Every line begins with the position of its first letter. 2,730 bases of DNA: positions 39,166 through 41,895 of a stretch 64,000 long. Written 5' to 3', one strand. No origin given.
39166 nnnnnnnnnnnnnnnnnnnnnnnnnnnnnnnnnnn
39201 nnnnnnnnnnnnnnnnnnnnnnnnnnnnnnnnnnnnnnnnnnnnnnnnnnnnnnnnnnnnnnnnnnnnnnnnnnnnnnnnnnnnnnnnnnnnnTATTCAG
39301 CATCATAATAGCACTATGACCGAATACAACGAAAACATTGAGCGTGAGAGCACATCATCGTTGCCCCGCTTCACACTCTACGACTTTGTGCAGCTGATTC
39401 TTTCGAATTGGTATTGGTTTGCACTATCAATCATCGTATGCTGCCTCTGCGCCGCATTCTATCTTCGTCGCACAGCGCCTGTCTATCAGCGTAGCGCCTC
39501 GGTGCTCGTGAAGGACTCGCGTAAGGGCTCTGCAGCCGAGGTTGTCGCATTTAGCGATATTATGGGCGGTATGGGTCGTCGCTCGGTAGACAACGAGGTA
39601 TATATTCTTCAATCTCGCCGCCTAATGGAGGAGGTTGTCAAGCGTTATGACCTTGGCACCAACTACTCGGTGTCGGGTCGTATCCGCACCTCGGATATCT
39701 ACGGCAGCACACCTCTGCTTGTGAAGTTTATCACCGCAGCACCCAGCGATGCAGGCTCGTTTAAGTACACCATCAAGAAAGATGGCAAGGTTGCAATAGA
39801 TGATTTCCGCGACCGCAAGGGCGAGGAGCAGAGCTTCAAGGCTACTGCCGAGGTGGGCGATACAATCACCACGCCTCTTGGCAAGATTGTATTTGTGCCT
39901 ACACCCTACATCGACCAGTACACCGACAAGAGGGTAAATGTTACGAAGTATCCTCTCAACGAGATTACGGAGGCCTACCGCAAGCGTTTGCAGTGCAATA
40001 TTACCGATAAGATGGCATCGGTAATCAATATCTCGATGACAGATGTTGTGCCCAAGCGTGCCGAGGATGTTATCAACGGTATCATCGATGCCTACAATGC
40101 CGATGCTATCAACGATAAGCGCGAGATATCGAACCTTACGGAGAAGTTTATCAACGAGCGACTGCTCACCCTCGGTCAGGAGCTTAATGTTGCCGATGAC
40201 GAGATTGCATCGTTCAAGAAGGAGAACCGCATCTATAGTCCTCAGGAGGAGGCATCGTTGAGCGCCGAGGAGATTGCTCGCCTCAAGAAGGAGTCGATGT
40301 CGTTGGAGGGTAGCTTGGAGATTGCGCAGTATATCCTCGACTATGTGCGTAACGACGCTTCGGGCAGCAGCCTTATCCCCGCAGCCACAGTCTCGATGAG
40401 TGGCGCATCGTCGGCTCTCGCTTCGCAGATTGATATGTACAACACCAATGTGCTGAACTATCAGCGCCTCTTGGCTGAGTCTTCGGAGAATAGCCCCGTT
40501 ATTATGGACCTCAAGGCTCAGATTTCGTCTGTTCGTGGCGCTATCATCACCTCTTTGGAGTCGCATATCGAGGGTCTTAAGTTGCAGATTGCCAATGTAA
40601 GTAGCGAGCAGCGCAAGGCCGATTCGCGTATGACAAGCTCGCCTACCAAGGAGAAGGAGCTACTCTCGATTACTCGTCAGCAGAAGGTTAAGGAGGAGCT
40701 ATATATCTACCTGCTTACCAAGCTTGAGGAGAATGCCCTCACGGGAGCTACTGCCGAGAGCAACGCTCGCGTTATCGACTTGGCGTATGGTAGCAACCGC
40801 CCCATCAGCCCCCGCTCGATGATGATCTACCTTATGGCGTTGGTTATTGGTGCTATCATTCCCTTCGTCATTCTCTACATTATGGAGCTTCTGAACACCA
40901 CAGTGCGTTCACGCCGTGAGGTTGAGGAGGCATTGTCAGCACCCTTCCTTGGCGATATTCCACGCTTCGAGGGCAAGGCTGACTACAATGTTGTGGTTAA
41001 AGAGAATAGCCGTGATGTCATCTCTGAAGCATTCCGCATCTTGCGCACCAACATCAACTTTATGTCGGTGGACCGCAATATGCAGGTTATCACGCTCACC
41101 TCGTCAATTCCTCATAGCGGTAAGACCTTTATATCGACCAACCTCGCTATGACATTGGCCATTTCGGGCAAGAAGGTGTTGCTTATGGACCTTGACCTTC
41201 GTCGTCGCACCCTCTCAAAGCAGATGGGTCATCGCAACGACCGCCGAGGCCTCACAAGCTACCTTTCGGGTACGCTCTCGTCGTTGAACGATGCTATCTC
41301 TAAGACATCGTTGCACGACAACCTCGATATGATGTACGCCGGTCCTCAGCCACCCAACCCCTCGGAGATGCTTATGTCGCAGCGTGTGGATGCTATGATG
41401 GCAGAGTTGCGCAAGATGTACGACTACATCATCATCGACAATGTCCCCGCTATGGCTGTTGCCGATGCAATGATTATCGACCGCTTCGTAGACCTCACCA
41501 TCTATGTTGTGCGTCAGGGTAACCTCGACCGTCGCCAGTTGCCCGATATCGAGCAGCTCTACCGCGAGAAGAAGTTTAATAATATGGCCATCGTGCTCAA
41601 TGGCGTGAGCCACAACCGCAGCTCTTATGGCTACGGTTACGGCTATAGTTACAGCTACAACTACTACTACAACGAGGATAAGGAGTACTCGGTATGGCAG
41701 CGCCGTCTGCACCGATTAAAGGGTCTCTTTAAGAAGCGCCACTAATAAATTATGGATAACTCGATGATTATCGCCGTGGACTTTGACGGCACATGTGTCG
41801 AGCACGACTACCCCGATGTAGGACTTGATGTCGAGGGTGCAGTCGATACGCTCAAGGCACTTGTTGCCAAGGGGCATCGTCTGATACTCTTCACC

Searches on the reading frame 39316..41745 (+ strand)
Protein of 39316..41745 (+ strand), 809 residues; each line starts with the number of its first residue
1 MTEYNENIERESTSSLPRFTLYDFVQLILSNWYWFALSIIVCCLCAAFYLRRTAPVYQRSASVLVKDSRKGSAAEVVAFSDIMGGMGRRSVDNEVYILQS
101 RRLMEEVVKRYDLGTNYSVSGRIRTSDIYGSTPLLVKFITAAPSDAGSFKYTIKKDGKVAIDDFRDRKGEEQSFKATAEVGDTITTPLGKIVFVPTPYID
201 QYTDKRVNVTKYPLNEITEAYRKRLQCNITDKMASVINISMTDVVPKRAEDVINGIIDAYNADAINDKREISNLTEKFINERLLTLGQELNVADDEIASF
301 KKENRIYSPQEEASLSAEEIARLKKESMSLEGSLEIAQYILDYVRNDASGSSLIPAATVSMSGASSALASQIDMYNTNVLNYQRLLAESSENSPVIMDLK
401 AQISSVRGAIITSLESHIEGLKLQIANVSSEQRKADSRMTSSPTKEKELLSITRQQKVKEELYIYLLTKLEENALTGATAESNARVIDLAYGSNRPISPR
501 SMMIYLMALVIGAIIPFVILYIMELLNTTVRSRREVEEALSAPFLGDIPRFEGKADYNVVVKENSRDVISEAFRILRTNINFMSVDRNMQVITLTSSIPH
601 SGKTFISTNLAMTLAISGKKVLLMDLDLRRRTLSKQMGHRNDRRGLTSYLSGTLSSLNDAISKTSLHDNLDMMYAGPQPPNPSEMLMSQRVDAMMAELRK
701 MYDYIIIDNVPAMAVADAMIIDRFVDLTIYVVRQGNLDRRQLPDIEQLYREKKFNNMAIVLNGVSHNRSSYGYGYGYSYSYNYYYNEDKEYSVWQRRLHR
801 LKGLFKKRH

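Call 36: search_protein_families(library=pfam, proteins=[window:39316-41745:+], max_evalue=0.00001)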
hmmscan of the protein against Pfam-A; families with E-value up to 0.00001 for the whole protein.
window:39316-41745:+ (809 aa): 4 families
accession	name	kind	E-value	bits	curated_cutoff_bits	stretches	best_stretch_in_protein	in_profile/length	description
PF13807.11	GNVR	-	5.1e-12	46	27.7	1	446-521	3-78/82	G-rich domain on putative tyrosine kinase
PF13614.12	AAA_31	-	3e-10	40.8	27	1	590-716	2-132/177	AAA domain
PF02706.20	Wzz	-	1.3e-08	35.4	25.5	1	19-109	3-89/91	Chain length determinant protein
PF01656.29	CbiA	-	1.6e-07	31.8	25.4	1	600-736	9-54/125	CobQ/CobB/MinD/ParA nucleotide binding domain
